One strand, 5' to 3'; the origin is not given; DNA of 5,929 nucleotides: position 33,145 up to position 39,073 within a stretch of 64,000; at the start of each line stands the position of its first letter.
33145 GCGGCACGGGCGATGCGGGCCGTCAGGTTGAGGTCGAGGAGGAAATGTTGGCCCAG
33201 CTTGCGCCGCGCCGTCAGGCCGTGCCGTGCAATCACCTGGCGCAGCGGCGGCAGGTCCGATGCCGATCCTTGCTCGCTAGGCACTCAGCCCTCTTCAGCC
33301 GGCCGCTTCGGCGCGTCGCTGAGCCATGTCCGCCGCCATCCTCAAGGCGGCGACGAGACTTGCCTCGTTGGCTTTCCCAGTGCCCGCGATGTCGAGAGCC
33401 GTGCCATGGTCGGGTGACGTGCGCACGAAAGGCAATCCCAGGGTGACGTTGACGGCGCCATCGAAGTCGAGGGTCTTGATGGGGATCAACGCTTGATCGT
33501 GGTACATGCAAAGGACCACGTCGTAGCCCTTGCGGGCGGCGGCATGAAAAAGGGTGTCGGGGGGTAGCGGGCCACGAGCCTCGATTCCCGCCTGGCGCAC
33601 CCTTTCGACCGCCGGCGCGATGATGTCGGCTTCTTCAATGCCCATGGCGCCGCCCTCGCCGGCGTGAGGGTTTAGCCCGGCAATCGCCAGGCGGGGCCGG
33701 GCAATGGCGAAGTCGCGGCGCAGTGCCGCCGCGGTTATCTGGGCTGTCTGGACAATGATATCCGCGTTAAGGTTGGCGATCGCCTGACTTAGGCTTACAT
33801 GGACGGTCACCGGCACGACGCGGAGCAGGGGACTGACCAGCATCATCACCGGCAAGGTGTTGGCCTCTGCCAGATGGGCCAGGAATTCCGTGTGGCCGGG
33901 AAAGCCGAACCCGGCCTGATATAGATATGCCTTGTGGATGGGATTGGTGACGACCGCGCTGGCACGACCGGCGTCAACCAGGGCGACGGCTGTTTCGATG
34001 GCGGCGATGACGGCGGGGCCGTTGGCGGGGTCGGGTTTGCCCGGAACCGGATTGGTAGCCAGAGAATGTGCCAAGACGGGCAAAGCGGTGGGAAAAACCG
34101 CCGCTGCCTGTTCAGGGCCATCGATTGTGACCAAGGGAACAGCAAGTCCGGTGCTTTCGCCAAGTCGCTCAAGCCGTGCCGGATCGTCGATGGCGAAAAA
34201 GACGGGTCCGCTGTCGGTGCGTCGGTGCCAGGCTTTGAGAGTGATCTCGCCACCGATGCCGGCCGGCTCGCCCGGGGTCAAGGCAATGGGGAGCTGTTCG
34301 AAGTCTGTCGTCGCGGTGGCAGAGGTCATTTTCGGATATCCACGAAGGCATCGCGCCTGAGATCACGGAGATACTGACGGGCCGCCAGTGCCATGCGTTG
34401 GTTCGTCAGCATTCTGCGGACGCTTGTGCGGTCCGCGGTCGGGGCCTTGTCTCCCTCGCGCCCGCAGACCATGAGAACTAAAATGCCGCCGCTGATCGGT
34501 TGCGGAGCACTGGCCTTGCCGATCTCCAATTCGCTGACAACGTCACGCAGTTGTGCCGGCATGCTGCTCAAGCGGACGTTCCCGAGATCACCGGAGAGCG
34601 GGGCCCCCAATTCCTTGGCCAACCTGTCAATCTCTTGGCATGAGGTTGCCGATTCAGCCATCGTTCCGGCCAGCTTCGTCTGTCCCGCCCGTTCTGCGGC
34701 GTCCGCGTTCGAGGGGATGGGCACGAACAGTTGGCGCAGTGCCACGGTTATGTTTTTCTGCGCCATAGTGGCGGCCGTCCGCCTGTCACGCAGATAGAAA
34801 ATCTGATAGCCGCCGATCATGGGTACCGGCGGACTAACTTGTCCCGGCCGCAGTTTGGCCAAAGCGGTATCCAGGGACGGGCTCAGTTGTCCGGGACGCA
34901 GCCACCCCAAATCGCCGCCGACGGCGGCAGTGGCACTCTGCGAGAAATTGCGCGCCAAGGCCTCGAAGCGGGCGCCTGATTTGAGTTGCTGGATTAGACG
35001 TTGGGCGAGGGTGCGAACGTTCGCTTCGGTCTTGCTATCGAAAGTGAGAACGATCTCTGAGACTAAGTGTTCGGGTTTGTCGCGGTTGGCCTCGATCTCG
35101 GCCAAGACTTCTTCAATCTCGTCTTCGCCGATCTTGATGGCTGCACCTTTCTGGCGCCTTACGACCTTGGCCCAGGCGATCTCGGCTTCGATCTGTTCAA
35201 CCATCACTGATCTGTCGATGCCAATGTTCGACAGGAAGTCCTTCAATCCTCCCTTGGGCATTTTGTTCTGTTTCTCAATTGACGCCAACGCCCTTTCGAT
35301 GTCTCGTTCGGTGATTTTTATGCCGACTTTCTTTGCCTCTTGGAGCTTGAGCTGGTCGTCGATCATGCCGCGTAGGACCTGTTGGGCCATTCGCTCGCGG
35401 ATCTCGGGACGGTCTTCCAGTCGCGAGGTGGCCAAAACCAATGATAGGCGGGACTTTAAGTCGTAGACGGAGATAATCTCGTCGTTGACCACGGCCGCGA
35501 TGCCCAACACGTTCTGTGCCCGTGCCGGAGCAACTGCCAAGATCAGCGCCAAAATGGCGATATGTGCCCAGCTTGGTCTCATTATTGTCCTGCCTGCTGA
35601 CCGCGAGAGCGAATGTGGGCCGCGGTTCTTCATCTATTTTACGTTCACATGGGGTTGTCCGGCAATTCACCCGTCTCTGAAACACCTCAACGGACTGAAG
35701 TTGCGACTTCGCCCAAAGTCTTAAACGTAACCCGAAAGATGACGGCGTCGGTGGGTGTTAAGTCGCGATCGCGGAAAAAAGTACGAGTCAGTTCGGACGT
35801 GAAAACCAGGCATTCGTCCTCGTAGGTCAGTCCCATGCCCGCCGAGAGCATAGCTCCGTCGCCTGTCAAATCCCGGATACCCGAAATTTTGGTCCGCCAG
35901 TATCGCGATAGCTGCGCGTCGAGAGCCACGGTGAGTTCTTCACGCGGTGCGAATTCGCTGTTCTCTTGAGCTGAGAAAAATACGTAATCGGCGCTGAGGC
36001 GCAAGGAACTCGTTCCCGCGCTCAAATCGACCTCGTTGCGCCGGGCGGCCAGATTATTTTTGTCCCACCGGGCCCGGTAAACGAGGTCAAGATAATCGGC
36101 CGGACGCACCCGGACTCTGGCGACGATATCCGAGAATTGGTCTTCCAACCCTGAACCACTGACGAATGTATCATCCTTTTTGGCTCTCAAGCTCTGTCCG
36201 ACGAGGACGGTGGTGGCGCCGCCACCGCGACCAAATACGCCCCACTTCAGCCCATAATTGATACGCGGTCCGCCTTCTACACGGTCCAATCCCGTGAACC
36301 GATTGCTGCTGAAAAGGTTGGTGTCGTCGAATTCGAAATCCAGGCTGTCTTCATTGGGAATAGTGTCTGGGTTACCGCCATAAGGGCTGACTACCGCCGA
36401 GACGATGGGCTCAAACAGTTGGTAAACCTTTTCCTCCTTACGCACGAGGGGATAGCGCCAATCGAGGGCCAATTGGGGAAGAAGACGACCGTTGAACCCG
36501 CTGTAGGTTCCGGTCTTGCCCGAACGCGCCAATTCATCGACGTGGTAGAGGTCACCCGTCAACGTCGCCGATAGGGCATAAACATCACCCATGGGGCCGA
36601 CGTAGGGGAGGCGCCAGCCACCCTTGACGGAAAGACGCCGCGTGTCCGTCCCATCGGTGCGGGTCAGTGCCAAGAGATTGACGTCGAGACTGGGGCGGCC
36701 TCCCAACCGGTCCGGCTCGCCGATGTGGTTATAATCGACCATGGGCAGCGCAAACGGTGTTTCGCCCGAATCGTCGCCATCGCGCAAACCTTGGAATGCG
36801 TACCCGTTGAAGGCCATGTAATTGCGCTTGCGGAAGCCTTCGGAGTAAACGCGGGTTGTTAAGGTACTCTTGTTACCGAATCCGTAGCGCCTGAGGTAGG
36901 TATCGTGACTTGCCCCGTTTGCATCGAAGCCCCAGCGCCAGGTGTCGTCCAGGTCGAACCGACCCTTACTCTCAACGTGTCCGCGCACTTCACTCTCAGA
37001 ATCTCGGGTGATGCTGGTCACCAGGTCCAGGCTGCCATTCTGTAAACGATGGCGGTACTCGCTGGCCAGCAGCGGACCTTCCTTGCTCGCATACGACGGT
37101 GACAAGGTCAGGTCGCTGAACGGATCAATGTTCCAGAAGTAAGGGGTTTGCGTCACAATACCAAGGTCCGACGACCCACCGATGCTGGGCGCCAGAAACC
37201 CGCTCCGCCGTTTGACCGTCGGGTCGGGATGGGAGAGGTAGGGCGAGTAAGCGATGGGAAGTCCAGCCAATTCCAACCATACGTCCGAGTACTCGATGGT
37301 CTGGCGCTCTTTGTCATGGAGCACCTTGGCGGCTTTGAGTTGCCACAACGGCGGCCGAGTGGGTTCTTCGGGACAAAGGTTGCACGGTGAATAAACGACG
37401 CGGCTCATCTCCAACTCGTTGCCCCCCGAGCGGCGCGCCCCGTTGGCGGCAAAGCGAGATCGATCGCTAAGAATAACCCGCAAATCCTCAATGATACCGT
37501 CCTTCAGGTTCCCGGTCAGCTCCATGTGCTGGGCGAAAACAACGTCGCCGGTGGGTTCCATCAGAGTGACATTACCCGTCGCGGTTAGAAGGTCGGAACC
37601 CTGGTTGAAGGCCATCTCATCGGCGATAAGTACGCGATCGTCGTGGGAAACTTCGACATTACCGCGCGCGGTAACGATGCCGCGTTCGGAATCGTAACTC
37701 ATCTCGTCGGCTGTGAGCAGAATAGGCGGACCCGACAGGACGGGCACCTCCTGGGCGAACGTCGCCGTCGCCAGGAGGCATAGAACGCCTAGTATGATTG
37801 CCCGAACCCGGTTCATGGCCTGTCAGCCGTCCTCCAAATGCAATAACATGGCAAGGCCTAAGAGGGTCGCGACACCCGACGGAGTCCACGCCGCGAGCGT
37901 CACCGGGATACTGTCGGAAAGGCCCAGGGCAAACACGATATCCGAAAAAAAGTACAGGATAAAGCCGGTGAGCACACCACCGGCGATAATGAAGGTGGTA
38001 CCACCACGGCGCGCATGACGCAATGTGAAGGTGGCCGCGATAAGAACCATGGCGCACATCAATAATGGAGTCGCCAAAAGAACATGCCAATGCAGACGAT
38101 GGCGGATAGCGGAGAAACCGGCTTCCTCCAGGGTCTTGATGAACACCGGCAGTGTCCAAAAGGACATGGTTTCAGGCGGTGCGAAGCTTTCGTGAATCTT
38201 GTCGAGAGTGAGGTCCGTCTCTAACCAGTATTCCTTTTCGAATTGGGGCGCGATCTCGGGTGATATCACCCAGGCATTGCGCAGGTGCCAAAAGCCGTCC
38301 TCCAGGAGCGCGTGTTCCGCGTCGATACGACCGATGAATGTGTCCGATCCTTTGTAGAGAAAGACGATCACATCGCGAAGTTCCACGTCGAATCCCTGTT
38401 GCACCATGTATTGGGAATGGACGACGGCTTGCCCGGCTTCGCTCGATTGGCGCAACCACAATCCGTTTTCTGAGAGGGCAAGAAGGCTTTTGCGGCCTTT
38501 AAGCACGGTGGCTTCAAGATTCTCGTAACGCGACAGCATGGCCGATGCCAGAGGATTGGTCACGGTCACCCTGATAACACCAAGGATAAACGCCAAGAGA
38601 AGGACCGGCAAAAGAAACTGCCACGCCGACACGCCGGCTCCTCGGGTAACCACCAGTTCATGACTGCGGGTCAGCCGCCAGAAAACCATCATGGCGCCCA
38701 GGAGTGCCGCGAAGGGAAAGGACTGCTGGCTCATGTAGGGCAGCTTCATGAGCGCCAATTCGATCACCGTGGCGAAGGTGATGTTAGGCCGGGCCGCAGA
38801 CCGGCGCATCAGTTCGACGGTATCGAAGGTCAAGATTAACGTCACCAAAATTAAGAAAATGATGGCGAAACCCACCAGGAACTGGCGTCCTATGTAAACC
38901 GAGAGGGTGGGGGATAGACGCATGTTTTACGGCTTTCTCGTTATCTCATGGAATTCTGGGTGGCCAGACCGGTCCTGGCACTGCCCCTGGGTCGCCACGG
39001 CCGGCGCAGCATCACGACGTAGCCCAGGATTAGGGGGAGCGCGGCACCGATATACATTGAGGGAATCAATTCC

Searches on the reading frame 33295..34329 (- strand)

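Call 87: search_protein_families(library=pfam, proteins=[window:33295-34329:-], max_evalue=0.00001)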
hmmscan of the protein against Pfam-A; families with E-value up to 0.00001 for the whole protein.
window:33295-34329:- (344 aa): 1 family
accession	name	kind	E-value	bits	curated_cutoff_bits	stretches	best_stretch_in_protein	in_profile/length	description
PF04166.17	PdxA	-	3.9e-103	345.2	27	1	63-332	22-286/286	Pyridoxal phosphate biosynthetic protein PdxA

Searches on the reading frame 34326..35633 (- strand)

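Call 87: search_protein_families(library=pfam, proteins=[window:34326-35633:-], max_evalue=0.00001)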
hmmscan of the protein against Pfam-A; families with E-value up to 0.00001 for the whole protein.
window:34326-35633:- (435 aa): 6 families
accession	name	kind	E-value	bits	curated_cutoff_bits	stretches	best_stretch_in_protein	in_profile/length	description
PF00639.27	Rotamase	-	4.9e-24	85.6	21.7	1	199-283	11-97/97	PPIC-type PPIASE domain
PF13616.12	Rotamase_3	-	3.5e-17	63.5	22.5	1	184-277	11-108/116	PPIC-type PPIASE domain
PF09312.16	SurA_N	-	2.4e-16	60.4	30.8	1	45-157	4-117/118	SurA N-terminal domain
PF13145.12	Rotamase_2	-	1.1e-13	52.5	27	1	185-290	18-114/121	PPIC-type PPIASE domain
PF13624.11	SurA_N_3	-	6.5e-10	39.5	27.2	1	27-157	18-161/162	SurA-like N-terminal domain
PF13623.11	SurA_N_2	-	3.6e-07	30.6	28.5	1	44-121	41-124/145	SurA-like N-terminal domain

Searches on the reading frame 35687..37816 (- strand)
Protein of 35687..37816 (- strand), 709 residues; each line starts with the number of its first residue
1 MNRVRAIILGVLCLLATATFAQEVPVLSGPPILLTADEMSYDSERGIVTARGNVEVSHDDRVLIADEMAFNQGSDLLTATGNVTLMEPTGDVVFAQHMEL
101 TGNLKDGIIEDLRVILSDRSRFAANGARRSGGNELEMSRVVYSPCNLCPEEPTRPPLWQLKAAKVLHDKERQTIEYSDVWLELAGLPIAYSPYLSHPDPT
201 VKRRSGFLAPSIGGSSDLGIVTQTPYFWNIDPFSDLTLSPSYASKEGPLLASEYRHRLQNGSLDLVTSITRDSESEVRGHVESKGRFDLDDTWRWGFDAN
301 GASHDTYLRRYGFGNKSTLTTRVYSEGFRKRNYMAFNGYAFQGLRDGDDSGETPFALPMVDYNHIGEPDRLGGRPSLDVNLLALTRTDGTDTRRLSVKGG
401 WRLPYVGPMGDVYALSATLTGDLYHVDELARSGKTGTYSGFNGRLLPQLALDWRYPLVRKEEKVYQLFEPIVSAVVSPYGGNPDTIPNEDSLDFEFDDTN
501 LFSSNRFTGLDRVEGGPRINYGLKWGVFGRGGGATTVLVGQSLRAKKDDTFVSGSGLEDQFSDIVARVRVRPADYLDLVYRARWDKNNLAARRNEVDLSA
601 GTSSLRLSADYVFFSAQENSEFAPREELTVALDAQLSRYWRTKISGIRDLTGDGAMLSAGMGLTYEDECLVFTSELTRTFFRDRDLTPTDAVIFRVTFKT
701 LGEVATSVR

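Call 86: search_protein_families(library=pfam, proteins=[window:35687-37816:-], max_evalue=0.00001)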
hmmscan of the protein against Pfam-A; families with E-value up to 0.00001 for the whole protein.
window:35687-37816:- (709 aa): 1 family
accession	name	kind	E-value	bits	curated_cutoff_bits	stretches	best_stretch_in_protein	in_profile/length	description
PF04453.20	LptD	-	7.8e-63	213.5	22.4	1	277-640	2-384/384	LPS transport system D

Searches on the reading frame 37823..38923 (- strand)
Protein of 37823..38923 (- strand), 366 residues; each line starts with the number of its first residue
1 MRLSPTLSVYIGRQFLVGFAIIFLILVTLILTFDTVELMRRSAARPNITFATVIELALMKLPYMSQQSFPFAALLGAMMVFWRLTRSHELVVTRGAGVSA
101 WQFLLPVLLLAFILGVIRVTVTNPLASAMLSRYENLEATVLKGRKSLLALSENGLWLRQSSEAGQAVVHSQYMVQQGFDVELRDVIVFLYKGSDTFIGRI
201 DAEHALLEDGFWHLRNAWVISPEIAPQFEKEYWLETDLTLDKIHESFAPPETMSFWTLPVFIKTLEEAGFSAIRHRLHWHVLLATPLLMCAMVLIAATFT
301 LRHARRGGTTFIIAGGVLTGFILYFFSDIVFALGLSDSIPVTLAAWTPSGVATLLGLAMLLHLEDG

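Call 87: search_protein_families(library=pfam, proteins=[window:37823-38923:-], max_evalue=0.00001)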
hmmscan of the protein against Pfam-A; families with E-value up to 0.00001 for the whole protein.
window:37823-38923:- (366 aa): 1 family
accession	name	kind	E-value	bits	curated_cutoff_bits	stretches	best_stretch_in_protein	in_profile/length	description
PF03739.19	LptF_LptG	-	6.6e-67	226.5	27.9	1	10-361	2-352/353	Lipopolysaccharide export system permease LptF/LptG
